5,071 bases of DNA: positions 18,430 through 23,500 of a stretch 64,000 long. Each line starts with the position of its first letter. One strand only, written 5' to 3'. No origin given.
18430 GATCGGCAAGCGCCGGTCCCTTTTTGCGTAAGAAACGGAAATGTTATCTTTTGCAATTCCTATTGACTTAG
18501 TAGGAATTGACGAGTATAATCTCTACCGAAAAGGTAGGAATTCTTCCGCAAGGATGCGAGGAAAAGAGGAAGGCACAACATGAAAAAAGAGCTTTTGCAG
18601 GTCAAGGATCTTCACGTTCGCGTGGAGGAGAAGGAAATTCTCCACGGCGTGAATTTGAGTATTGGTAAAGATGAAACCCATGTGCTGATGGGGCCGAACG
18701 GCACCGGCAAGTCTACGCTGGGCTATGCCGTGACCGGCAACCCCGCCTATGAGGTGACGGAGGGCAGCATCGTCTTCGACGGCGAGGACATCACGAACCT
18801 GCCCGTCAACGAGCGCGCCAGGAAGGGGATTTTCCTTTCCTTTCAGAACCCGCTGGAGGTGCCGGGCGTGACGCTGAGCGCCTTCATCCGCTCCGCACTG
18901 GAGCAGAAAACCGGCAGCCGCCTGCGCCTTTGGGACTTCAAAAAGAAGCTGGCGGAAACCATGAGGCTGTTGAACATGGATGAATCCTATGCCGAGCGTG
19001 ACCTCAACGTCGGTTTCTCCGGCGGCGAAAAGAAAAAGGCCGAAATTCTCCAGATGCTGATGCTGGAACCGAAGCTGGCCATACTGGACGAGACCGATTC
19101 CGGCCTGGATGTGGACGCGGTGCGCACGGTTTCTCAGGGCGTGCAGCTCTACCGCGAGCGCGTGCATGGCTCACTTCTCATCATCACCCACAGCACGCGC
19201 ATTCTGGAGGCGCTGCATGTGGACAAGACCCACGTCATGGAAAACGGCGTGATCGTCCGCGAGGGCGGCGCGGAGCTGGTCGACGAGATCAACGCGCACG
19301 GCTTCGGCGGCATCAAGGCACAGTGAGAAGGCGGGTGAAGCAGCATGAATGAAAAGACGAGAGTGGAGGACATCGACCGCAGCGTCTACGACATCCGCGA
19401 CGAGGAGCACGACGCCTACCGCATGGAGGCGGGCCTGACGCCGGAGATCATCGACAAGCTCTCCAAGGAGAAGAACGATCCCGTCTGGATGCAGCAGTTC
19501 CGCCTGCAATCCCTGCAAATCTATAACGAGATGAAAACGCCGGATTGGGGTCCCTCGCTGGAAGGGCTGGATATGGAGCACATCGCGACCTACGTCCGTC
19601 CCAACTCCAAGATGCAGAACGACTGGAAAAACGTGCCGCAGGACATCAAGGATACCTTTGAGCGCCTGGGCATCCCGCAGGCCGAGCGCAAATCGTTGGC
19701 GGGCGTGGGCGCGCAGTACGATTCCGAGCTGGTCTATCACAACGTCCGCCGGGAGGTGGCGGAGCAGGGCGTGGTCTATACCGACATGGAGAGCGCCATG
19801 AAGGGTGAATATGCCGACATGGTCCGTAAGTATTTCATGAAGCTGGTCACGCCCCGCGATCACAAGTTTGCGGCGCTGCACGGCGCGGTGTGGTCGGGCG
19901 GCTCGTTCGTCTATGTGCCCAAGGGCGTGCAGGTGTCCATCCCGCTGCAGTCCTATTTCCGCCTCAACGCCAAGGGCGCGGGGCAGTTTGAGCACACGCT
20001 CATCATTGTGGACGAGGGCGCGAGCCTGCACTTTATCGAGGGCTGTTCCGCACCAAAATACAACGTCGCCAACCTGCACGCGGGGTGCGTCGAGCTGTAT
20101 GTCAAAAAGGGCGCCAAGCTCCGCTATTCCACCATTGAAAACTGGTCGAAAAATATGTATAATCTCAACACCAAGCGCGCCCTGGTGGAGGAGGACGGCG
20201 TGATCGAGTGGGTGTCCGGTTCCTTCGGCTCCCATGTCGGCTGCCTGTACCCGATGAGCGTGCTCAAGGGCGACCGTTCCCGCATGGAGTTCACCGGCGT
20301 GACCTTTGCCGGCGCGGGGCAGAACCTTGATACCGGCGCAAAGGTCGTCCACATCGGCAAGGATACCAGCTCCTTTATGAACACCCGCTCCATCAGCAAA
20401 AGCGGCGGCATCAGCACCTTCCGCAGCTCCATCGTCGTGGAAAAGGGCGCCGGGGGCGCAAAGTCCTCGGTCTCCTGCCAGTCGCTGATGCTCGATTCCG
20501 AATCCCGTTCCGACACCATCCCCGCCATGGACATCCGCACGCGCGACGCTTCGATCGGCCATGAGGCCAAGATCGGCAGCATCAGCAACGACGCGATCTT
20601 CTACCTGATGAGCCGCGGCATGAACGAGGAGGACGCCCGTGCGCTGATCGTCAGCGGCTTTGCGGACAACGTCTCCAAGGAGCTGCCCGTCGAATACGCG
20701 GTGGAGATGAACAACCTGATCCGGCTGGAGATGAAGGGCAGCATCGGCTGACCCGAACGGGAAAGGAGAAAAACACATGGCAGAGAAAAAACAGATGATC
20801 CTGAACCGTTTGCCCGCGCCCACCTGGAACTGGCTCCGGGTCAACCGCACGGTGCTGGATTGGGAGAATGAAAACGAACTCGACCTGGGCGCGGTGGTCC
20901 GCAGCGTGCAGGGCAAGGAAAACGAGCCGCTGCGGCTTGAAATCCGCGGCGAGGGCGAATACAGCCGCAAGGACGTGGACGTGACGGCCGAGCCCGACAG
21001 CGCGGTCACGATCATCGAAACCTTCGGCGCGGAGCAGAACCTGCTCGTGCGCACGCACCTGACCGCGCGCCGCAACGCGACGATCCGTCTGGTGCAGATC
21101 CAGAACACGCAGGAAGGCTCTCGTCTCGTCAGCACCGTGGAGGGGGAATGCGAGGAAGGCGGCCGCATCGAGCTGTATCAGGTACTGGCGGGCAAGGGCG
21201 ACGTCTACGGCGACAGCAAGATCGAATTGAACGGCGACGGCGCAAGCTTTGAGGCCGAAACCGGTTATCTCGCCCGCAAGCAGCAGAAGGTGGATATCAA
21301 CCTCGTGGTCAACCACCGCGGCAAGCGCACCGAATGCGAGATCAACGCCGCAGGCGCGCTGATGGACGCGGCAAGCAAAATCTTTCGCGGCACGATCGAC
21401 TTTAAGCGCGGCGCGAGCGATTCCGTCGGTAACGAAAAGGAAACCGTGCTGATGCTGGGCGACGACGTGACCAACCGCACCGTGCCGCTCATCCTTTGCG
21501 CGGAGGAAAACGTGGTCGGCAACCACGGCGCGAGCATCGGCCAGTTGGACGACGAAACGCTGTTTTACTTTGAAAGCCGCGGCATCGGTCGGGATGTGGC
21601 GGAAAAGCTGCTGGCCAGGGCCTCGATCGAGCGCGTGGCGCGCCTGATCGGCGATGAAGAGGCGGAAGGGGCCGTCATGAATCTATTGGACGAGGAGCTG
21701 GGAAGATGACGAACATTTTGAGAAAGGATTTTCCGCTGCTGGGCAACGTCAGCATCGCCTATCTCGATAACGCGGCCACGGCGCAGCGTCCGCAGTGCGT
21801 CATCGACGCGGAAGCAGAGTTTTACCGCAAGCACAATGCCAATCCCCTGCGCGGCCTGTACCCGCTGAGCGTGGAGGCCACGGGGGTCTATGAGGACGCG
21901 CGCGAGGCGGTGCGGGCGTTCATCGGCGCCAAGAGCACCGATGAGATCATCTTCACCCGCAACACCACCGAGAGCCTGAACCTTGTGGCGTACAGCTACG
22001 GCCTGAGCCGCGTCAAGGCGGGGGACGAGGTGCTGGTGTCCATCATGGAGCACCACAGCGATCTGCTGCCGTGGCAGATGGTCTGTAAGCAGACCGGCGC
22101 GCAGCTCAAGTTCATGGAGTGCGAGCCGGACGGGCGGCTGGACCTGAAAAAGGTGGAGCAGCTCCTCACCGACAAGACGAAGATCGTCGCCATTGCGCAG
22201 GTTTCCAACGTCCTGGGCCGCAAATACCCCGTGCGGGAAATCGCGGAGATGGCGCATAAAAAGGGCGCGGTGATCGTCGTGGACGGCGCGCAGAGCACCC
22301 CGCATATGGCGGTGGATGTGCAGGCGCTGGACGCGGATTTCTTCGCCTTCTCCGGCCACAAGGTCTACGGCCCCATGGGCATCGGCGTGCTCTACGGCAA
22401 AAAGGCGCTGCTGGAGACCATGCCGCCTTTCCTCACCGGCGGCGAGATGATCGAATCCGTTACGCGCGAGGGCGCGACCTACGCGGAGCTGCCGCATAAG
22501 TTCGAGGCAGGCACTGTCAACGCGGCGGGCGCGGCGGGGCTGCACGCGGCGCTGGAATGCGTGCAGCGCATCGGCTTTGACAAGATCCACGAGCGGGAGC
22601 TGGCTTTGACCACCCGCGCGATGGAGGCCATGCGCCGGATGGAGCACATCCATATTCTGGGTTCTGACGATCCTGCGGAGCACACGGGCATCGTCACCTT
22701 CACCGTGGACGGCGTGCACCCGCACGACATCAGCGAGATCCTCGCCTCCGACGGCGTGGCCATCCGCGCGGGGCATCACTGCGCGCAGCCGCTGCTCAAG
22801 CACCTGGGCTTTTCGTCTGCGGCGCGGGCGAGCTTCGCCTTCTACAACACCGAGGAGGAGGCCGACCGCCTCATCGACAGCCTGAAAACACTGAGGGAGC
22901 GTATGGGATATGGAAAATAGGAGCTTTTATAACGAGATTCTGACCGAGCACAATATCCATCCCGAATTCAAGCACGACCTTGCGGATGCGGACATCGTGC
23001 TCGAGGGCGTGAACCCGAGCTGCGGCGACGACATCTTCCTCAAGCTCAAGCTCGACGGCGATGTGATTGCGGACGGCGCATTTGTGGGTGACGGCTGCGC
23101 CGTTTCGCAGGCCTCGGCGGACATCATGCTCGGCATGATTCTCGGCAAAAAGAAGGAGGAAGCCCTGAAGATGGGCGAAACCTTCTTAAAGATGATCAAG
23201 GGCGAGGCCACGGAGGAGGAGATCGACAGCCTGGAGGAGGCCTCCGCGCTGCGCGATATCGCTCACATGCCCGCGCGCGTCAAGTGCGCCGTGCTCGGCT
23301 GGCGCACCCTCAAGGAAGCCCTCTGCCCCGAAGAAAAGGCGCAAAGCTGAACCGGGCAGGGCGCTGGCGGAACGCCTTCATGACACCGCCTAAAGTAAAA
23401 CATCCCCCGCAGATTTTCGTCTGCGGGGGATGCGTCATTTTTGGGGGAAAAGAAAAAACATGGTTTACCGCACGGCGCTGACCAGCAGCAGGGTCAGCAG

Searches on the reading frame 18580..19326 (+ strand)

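Call 51: search_protein_families(library=pfam, max_evalue=0.00001, proteins=[window:18580-19326:+])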
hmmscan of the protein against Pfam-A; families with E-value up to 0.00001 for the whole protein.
window:18580-19326:+ (248 aa): 2 families
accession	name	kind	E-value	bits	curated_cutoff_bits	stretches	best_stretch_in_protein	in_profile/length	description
PF00005.33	ABC_tran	-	1.3e-22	81.3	25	1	21-172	1-135/137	ABC transporter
PF02463.25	SMC_N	-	1.8e-06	28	40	0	31-213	24-206/220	RecF/RecN/SMC N terminal domain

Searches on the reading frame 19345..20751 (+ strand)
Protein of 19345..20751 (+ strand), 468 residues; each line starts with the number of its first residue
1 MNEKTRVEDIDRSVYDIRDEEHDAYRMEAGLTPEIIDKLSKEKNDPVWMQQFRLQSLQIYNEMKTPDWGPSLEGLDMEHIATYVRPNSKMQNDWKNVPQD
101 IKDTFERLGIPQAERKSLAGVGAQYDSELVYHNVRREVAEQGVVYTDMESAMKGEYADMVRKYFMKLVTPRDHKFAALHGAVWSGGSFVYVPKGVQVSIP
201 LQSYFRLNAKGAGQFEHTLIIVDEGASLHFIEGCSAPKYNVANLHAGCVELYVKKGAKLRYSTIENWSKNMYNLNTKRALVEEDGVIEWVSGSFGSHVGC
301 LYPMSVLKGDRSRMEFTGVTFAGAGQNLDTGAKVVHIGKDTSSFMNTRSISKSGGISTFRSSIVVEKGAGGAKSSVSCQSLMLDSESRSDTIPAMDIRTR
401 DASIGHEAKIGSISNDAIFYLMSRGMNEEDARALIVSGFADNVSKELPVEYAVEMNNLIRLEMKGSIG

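Call 51: search_protein_families(library=pfam, max_evalue=0.00001, proteins=[window:19345-20751:+])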
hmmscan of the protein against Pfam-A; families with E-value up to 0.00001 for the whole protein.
window:19345-20751:+ (468 aa): 2 families
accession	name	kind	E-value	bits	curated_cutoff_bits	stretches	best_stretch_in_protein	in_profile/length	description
PF01458.23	SUFBD_core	-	2.6e-78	263.1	27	1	205-439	1-232/232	SUF system FeS cluster assembly, SufBD core domain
PF19295.5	SufBD_N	-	2.1e-08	34.4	23.5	1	47-202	24-171/172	SufBD protein N-terminal region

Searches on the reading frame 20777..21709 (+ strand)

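Call 51: search_protein_families(library=pfam, max_evalue=0.00001, proteins=[window:20777-21709:+])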
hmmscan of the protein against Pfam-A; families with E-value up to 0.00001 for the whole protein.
window:20777-21709:+ (310 aa): 1 family
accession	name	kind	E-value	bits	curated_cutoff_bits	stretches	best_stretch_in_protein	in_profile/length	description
PF01458.23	SUFBD_core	-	2.3e-62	210.9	27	1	58-282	5-231/232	SUF system FeS cluster assembly, SufBD core domain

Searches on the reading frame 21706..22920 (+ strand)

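Call 51: search_protein_families(library=pfam, max_evalue=0.00001, proteins=[window:21706-22920:+])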
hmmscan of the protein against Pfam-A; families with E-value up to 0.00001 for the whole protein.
window:21706-22920:+ (404 aa): 5 families
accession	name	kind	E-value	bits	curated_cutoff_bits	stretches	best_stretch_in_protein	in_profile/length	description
PF00266.25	Aminotran_5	-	1.2e-145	485.6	21.5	1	19-389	2-371/371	Aminotransferase class-V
PF00155.27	Aminotran_1_2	-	2.3e-11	43.9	19.7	1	20-238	12-240/361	Aminotransferase class I and II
PF01053.26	Cys_Met_Meta_PP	-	2.9e-08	33.1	27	1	103-219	88-198/381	Cys/Met metabolism PLP-dependent enzyme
PF01041.23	DegT_DnrJ_EryC1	-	7.2e-08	32.5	19.8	1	67-199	31-151/360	DegT/DnrJ/EryC1/StrS aminotransferase family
PF01212.27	Beta_elim_lyase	-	4e-06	26.8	27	1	81-307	50-269/288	Beta-eliminating lyase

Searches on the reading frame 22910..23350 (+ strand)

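Call 51: search_protein_families(library=pfam, max_evalue=0.00001, proteins=[window:22910-23350:+])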
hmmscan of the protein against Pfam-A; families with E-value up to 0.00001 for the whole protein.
window:22910-23350:+ (146 aa): 1 family
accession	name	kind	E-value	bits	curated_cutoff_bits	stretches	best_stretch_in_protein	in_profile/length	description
PF01592.21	NifU_N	-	3.1e-16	60.1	22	1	7-125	2-125/127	NifU-like N terminal domain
